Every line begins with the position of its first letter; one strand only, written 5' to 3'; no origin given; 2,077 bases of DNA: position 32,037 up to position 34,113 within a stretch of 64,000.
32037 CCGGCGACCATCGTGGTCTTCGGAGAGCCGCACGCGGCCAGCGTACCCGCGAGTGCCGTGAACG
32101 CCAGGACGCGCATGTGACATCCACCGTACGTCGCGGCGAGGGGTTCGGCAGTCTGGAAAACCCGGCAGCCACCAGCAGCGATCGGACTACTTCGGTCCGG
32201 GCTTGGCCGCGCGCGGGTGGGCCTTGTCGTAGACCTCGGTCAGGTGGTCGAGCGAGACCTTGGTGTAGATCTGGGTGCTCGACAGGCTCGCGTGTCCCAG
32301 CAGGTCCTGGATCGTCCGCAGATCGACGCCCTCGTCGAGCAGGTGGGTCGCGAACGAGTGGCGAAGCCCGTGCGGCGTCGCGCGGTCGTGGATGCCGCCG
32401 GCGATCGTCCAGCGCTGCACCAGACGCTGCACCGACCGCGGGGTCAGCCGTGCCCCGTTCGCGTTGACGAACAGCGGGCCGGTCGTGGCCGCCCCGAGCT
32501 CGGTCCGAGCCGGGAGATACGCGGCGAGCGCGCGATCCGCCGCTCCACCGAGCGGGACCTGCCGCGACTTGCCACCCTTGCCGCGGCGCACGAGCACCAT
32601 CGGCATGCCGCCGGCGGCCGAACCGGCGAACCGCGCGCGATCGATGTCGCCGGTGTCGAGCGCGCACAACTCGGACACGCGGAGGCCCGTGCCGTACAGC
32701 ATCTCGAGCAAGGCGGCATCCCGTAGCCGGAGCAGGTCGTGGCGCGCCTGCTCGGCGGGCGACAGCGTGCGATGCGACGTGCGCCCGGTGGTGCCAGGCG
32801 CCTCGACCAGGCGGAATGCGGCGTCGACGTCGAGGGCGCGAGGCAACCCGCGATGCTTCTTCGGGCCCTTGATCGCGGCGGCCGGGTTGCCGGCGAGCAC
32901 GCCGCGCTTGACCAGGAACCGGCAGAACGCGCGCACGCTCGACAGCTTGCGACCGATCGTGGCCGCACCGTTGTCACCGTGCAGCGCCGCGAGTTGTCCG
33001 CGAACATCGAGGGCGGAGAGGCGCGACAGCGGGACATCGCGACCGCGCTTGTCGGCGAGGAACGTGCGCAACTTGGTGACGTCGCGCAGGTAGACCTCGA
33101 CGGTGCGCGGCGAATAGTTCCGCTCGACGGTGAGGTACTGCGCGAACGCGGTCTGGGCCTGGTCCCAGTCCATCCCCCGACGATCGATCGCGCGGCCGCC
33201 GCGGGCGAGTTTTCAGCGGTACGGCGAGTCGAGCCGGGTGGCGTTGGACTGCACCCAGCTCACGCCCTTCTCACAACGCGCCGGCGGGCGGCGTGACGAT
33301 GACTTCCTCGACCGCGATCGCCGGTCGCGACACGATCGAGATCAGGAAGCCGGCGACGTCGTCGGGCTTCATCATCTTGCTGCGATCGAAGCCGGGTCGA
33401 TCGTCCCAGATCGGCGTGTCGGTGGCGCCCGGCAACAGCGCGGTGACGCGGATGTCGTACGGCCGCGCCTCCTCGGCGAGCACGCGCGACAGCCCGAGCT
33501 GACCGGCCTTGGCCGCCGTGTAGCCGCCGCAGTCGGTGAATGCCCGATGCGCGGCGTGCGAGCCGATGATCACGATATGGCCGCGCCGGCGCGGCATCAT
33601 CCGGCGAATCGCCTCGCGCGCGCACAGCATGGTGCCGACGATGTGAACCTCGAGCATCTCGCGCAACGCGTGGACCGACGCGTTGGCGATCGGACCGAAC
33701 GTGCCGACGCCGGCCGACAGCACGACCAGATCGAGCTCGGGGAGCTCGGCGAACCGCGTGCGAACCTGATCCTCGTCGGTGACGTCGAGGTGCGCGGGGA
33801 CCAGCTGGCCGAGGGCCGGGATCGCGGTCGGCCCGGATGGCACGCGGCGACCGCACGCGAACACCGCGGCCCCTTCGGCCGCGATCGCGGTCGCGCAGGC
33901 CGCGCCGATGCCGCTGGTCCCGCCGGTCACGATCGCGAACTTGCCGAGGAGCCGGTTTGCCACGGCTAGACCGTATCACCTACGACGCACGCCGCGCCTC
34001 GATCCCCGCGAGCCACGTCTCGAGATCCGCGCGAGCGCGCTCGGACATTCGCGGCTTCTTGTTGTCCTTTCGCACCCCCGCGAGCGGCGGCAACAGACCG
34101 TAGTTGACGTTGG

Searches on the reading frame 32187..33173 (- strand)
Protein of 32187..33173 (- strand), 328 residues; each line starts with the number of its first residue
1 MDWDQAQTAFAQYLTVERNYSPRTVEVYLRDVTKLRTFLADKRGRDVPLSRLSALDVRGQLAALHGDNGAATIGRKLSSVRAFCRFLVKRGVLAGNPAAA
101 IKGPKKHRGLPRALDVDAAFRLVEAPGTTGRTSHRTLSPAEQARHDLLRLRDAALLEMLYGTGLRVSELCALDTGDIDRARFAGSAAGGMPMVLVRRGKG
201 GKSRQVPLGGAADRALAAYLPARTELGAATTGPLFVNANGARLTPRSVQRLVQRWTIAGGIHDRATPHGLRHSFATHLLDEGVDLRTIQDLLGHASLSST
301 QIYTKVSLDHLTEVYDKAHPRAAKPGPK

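Call 77: search_protein_families(library=pfam, proteins=[window:32187-33173:-], max_evalue=0.00001)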
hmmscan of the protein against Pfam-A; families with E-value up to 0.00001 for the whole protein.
window:32187-33173:- (328 aa): 2 families
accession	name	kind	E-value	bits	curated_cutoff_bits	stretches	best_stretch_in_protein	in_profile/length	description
PF00589.27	Phage_integrase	-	1.1e-38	133.1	27.1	1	147-307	19-169/172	Phage integrase family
PF02899.23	Phage_int_SAM_1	-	1e-15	58.2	22.3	1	9-91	3-83/83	Phage integrase, N-terminal SAM-like domain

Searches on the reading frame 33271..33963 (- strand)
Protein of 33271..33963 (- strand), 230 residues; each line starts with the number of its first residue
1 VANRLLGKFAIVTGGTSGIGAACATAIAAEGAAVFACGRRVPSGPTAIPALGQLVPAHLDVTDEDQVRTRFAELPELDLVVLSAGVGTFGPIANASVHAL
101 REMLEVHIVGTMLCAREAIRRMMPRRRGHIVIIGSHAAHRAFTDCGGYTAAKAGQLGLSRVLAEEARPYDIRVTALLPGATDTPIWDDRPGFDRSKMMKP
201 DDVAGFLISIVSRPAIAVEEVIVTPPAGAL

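Call 77: search_protein_families(library=pfam, proteins=[window:33271-33963:-], max_evalue=0.00001)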
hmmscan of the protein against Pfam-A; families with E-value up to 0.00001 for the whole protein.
window:33271-33963:- (230 aa): 4 families
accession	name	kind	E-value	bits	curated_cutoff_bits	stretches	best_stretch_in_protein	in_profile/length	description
PF00106.31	adh_short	-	2.3e-39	135.4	26.6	1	8-187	1-188/195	short chain dehydrogenase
PF13561.12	adh_short_C2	-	6.1e-33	114.8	27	1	17-195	6-190/236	Enoyl-(Acyl carrier protein) reductase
PF08659.16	KR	-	3.7e-08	33.9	22.6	1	11-160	4-161/180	KR domain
PF23441.1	SDR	-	1e-06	28.8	27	0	62-191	75-204/258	SDR-like rossmann domain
